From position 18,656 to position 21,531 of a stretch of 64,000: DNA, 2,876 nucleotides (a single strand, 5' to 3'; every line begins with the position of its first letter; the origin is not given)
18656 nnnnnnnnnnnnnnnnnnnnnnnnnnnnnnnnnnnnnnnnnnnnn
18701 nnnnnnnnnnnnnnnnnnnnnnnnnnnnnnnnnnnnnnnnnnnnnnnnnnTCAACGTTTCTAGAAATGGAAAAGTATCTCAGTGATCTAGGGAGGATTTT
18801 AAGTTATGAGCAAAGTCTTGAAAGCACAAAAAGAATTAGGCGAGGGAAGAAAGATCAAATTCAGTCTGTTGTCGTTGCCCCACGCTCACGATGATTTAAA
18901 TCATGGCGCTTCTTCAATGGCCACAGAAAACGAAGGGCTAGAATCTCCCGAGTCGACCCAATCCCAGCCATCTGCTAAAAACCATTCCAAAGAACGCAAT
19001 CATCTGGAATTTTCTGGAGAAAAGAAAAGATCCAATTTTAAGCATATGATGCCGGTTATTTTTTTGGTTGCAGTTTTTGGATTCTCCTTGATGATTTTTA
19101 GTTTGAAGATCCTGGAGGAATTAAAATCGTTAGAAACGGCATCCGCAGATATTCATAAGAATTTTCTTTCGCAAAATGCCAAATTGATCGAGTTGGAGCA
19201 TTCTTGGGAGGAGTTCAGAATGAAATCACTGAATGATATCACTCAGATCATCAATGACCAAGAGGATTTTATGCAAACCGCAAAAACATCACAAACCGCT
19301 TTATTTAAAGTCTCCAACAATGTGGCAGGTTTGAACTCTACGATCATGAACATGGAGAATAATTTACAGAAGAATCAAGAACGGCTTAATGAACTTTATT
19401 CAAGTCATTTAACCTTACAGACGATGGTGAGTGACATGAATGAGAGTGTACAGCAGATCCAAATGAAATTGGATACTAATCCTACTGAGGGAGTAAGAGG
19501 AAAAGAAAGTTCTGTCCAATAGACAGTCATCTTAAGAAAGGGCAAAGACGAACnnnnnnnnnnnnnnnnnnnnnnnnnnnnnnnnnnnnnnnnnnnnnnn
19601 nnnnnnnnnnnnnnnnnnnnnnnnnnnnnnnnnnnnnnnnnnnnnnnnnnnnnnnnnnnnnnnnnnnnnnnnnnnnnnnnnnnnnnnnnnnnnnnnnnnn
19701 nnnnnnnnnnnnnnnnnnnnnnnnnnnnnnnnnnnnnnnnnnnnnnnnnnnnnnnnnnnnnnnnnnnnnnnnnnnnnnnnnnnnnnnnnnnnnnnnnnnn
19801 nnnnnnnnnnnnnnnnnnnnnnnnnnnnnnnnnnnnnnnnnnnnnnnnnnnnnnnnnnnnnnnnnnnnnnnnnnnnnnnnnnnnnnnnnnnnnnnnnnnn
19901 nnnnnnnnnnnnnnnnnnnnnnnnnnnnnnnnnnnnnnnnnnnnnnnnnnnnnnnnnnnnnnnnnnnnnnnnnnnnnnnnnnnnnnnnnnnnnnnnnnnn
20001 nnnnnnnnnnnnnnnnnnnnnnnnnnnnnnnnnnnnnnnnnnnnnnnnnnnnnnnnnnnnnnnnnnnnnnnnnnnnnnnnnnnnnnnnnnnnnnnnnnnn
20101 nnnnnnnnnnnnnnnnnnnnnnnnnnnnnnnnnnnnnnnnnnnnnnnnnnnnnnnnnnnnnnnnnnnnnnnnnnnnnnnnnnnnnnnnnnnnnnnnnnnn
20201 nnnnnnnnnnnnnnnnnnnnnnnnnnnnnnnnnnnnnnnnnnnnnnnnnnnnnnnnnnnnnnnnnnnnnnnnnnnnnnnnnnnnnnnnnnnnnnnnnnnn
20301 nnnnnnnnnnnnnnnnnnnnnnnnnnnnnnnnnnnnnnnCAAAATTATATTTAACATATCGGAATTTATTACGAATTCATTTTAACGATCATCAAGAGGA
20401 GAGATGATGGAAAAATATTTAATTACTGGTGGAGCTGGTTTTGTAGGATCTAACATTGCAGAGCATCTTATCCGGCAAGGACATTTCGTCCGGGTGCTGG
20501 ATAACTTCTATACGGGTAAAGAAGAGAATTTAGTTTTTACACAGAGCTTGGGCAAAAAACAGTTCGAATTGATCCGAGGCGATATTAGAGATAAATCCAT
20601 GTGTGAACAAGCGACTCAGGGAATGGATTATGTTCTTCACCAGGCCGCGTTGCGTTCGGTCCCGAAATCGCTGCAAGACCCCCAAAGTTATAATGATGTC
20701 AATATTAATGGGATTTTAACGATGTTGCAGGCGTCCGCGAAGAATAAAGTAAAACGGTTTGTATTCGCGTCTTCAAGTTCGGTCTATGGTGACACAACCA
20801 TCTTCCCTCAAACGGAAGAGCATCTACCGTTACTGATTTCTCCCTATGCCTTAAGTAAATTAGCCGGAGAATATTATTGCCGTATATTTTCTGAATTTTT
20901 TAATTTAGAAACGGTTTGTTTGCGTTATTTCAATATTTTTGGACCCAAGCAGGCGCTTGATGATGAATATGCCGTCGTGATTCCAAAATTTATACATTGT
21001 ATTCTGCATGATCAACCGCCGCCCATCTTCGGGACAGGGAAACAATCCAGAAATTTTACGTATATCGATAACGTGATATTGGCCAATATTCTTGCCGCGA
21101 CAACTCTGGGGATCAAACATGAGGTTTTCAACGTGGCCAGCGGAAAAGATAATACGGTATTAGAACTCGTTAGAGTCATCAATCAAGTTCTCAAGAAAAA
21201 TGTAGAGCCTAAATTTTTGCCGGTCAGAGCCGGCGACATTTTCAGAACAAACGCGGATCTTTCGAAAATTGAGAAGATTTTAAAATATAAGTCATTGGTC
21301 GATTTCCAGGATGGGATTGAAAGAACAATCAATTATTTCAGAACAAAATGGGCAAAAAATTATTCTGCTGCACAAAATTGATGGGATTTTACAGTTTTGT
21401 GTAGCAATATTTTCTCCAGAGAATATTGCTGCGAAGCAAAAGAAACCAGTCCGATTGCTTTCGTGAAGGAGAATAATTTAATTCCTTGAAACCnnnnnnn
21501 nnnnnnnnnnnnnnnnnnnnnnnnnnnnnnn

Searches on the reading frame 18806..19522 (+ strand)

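Call 10: search_protein_families(library=ncbifam, proteins=[window:18806-19522:+], max_evalue=0.001)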
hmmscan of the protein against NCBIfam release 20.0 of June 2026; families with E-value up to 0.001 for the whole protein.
window:18806-19522:+ (238 aa): 1 family
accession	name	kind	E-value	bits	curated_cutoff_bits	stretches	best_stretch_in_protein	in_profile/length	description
NF033885.1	conj_TraP_IncI1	equivalog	0.00069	19.4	135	1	105-231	38-168/217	conjugal transfer protein TraP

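Call 45: search_protein_families(library=pfam, proteins=[window:18806-19522:+], max_evalue=0.001)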
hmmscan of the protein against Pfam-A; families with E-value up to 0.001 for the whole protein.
window:18806-19522:+ (238 aa): 1 family
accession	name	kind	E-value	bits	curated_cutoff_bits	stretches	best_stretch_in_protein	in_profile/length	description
PF06160.17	EzrA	-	0.00019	20.3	39.6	1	125-225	60-155/557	Septation ring formation regulator, EzrA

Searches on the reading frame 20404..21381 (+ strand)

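Call 10: search_protein_families(library=ncbifam, proteins=[window:20404-21381:+], max_evalue=0.001)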
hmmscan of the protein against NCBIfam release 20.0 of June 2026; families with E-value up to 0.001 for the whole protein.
window:20404-21381:+ (325 aa): 35 families (the best 25 are shown)
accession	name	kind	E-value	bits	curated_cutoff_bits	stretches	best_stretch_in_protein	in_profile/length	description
NF011728.1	PRK15181.1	equivalog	1.2e-73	248.2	760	1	3-322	16-347/348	Vi polysaccharide biosynthesis UDP-N-acetylglucosaminuronic acid C-4 epimerase TviC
TIGR04180.1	EDH_00030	hypoth_equivalog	2.5e-50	171.2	475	1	6-297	2-294/297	NAD-dependent 4,6-dehydratase LegB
TIGR01179.1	galE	equivalog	1.4e-48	165.4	262.3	1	5-305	2-318/332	UDP-glucose 4-epimerase GalE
TIGR01181.1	dTDP_gluc_dehyt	equivalog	1.3e-47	162.4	365.1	1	4-314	1-313/321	dTDP-glucose 4,6-dehydratase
TIGR02197.1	heptose_epim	equivalog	6e-36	124.2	274.6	1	6-311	2-312/316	ADP-glyceromanno-heptose 6-epimerase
NF007956.0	PRK10675.1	subfamily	6e-36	124.2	394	1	5-308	3-325/338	UDP-glucose 4-epimerase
NF007490.0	PRK10084.1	subfamily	1.6e-25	89.8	649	1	4-319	2-343/361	dTDP-glucose 4,6-dehydratase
NF007582.0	PRK10217.1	equivalog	2.1e-25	89.6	698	1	2-314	1-333/355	dTDP-glucose 4,6-dehydratase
TIGR03466.1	HpnA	hypoth_equivalog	3.9e-20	72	367.65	1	4-160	2-153/327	hopanoid-associated sugar epimerase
NF042422.1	oxyalk_red_OleD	equivalog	8.5e-20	71.4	580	1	4-239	2-222/329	2-alkyl-3-oxoalkanoate reductase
NF047922.1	GDPFucSynFcl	equivalog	5.5e-18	65.5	500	1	106-313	87-302/308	GDP-L-fucose synthase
NF042423.1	oxyalk_red_Shew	equivalog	1.3e-17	63.8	580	1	3-239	9-228/331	2-alkyl-3-oxoalkanoate reductase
NF008360.0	PRK11150.1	equivalog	1.3e-16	60.7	452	1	6-297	3-291/310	ADP-glyceromanno-heptose 6-epimerase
TIGR03589.1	PseB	equivalog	9.4e-15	54.4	407.75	1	5-124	7-125/324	UDP-N-acetylglucosamine 4,6-dehydratase (inverting)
TIGR01472.1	gmd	equivalog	6.6e-14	51.9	415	1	5-183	3-190/342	GDP-mannose 4,6-dehydratase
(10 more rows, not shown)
